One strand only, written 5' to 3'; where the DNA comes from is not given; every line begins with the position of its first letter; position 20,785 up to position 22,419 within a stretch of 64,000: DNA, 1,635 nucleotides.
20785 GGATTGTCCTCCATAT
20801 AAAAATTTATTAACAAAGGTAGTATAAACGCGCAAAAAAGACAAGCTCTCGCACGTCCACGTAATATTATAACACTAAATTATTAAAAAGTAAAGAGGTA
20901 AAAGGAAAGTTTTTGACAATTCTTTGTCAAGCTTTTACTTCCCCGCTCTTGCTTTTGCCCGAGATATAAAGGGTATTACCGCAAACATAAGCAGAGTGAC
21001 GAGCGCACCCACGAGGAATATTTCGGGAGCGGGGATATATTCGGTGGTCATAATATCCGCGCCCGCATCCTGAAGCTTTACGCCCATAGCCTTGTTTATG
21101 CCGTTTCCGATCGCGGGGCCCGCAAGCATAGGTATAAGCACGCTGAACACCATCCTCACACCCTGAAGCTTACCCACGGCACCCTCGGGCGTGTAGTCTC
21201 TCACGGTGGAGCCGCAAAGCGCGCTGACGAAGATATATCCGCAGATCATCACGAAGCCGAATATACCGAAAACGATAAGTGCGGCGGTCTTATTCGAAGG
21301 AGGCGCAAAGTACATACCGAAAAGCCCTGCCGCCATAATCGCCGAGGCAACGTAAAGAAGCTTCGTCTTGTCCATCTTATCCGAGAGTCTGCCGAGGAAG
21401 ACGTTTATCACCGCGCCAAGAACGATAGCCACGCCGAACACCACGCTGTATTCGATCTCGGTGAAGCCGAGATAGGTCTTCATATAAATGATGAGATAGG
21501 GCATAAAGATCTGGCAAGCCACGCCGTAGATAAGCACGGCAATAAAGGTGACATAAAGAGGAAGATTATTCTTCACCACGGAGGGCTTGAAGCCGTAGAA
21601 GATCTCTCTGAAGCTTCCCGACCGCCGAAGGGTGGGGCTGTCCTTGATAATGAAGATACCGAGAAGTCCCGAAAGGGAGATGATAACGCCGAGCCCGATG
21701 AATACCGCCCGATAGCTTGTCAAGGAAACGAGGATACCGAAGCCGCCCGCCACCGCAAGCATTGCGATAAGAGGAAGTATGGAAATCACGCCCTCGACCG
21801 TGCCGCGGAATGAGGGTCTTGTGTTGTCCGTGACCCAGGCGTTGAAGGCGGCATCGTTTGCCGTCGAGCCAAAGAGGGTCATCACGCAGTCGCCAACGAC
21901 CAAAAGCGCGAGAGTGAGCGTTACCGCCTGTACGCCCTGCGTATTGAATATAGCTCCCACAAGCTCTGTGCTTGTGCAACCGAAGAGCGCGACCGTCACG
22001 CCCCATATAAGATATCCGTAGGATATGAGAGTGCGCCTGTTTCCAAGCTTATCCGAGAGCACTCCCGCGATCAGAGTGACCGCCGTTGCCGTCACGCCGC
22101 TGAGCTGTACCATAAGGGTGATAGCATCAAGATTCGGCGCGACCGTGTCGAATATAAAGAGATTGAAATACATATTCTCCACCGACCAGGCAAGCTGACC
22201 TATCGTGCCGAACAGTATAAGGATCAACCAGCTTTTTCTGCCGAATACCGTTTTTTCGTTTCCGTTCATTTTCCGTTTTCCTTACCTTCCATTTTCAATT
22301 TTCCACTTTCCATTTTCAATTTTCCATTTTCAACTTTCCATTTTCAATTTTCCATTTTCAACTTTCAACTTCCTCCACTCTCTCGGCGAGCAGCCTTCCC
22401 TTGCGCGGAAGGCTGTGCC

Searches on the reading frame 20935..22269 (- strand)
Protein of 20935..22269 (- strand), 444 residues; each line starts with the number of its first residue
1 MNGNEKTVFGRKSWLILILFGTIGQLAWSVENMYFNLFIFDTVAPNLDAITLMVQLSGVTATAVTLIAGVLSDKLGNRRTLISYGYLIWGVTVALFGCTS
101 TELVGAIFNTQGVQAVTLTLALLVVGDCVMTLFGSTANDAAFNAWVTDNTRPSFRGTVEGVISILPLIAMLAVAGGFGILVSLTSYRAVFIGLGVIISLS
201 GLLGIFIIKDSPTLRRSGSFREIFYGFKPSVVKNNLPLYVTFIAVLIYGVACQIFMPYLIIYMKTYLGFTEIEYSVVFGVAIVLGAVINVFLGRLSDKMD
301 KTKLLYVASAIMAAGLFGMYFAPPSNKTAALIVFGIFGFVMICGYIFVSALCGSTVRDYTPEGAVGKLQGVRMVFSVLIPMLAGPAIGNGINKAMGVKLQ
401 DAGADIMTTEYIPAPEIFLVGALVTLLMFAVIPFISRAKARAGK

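Call 52: find_encoding_contigs(protein=window:20935-22269:-, flank=10000, max_places=10)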
Protein window:20935-22269:- (444 aa): 5 contigs read that carry it; 2 places shown.
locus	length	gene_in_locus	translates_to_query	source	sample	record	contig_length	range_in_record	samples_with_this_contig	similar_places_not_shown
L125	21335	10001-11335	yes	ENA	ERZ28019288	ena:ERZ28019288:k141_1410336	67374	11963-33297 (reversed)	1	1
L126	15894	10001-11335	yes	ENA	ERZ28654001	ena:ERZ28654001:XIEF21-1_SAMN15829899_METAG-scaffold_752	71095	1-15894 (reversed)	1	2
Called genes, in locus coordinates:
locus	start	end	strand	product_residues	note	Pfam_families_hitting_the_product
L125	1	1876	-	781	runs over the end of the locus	PF00728:Glyco_hydro_20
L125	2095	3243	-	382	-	-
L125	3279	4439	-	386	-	-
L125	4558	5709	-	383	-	-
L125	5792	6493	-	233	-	-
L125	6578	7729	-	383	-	-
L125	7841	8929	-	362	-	PF07470:Glyco_hydro_88, PF03663:Glyco_hydro_76 (faint)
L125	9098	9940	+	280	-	PF02311:AraC_binding (weak), PF00165:HTH_AraC (weak), PF12833:HTH_18, PF00165:HTH_AraC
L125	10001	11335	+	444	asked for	PF07690:MFS_1, PF13347:MFS_2 (weak)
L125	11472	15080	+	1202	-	PF01855:POR_N, PF17147:PFOR_II, PF01558:POR, PF10371:EKR, PF00037:Fer4 (faint), PF12838:Fer4_7, PF13484:Fer4_16 (faint), PF02775:TPP_enzyme_C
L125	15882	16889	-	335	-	PF13472:Lipase_GDSL_2 (weak)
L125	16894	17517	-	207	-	PF00485:PRK, PF13238:AAA_18 (weak)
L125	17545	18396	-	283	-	PF00588:SpoU_methylase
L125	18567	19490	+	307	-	PF00892:EamA (faint)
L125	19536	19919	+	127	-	-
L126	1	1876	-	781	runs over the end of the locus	PF00728:Glyco_hydro_20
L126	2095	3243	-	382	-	-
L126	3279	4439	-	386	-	-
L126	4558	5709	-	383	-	-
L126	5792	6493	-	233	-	-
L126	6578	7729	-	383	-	-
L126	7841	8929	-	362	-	PF07470:Glyco_hydro_88, PF03663:Glyco_hydro_76 (faint)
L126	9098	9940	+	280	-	PF02311:AraC_binding (weak), PF00165:HTH_AraC (weak), PF12833:HTH_18, PF00165:HTH_AraC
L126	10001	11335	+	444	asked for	PF07690:MFS_1, PF13347:MFS_2 (weak)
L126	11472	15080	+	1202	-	PF01855:POR_N, PF17147:PFOR_II, PF01558:POR, PF10371:EKR, PF00037:Fer4 (faint), PF12838:Fer4_7, PF13484:Fer4_16 (faint), PF02775:TPP_enzyme_C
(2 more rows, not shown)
